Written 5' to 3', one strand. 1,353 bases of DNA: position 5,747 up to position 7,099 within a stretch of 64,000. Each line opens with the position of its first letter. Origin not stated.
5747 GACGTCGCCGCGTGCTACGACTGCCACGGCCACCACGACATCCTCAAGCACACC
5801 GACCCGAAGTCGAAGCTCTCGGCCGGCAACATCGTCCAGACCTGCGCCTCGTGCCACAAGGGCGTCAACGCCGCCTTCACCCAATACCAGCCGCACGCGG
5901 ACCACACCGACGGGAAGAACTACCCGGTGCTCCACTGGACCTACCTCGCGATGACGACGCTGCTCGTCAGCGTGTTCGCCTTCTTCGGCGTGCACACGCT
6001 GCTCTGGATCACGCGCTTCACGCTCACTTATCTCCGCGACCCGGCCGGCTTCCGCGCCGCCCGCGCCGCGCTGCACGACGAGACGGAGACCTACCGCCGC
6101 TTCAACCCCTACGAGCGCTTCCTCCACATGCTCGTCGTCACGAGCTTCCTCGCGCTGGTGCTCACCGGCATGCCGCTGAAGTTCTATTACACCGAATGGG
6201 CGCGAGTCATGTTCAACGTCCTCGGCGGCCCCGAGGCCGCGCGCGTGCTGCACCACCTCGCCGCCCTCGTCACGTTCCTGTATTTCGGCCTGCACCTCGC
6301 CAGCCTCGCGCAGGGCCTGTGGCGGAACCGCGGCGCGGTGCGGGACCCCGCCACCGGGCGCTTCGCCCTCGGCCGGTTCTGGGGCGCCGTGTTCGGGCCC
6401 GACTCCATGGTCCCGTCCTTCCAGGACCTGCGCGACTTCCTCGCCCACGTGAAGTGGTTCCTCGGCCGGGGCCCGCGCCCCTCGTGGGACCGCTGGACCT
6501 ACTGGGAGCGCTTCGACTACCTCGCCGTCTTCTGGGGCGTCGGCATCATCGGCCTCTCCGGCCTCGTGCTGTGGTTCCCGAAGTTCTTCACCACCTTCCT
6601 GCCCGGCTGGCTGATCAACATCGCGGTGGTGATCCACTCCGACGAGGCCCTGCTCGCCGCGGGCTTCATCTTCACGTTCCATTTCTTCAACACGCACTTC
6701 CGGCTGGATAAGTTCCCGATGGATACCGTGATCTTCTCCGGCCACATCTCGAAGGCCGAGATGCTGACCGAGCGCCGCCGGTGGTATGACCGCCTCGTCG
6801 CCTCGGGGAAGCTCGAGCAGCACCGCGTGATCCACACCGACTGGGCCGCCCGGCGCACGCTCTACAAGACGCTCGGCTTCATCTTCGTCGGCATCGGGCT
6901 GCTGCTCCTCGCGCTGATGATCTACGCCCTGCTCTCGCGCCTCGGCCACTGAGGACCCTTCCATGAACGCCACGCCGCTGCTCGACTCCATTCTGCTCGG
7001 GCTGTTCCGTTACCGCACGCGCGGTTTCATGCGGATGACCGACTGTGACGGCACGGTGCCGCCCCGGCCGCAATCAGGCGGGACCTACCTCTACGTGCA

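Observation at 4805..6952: Single polypeptide combining an 11-haem c-type cytochrome with a FdnI/HydC-type dihaem b membrane domain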

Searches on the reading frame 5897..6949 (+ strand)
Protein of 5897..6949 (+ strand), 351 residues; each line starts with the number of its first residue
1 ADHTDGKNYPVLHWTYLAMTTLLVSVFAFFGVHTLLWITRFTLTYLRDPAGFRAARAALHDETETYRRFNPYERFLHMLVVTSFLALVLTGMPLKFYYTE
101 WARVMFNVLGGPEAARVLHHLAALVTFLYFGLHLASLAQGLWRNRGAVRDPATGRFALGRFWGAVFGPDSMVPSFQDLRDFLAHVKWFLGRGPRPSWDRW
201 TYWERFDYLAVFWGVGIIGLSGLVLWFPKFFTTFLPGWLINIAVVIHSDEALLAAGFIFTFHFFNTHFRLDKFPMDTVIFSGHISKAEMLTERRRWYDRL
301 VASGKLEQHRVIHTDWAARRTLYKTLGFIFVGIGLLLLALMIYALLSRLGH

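Call 36: search_solved_structures(query=A3, max_evalue=10, show_alignments=3)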
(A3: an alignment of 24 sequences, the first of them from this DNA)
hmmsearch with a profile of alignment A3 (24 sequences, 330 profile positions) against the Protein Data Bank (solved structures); distinct sequences matched with E-value up to 10: 2.
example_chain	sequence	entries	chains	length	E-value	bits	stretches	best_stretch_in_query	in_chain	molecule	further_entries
1kqf_C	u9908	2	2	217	4.1e-11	45.7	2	57-148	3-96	FORMATE DEHYDROGENASE, NITRATE-INDUCIBLE, CYTOCHROME B556(FDN) SUBUNIT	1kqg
9jbs_A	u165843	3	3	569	0.48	12.7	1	10-122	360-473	Large neutral amino acids transporter small subunit 4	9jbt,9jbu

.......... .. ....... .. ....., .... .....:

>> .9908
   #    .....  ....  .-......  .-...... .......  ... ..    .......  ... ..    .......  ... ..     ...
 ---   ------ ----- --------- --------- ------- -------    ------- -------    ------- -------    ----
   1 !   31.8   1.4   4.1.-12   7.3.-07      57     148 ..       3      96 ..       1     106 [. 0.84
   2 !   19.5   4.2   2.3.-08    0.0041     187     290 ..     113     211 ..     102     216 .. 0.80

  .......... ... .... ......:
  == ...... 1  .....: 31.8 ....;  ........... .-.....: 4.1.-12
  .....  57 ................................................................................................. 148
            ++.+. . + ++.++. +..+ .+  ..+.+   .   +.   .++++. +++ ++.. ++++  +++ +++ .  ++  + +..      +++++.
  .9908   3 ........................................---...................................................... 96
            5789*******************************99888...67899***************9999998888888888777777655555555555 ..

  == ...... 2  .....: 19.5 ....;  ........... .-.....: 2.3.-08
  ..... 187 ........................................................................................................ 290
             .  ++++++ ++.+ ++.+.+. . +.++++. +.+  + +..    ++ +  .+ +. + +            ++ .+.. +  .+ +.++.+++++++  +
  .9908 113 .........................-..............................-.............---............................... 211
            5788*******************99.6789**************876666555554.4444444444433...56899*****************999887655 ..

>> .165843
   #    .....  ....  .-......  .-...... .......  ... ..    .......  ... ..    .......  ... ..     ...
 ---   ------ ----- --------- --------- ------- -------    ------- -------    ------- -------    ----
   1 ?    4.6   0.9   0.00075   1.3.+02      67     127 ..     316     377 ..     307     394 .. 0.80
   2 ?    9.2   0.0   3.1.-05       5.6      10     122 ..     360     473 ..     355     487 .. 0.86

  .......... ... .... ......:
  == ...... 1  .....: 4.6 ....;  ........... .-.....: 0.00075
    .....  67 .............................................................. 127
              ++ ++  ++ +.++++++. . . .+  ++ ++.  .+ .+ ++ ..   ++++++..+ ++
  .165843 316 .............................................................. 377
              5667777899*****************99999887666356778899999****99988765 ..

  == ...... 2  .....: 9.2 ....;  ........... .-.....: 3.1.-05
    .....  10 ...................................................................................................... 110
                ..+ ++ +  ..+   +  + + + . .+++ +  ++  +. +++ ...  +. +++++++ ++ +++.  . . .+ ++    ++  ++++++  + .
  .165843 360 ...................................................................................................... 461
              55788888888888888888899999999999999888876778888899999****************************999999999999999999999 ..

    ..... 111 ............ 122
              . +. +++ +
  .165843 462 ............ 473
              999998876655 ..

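Call 37: search_protein_families(library=pfam, alignment_id=A3, max_evalue=0.01)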
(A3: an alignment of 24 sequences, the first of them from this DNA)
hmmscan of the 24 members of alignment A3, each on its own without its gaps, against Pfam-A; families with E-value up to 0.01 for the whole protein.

A. member 1, seq(351 aa): 2 families
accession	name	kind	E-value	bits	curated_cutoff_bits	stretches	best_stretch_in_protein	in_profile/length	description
PF01292.26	Ni_hydr_CYTB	-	1.5e-07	31.8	30.1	1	19-144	48-169/179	Prokaryotic cytochrome b561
PF14358.11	DUF4405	-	0.00098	20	26.7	1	76-135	2-63/66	Domain of unknown function (DUF4405)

B. families by the number of members that match (of 24 scanned): 2 families
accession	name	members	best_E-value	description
PF01292.26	Ni_hydr_CYTB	20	1.2e-12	Prokaryotic cytochrome b561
PF14358.11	DUF4405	6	8.3e-07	Domain of unknown function (DUF4405)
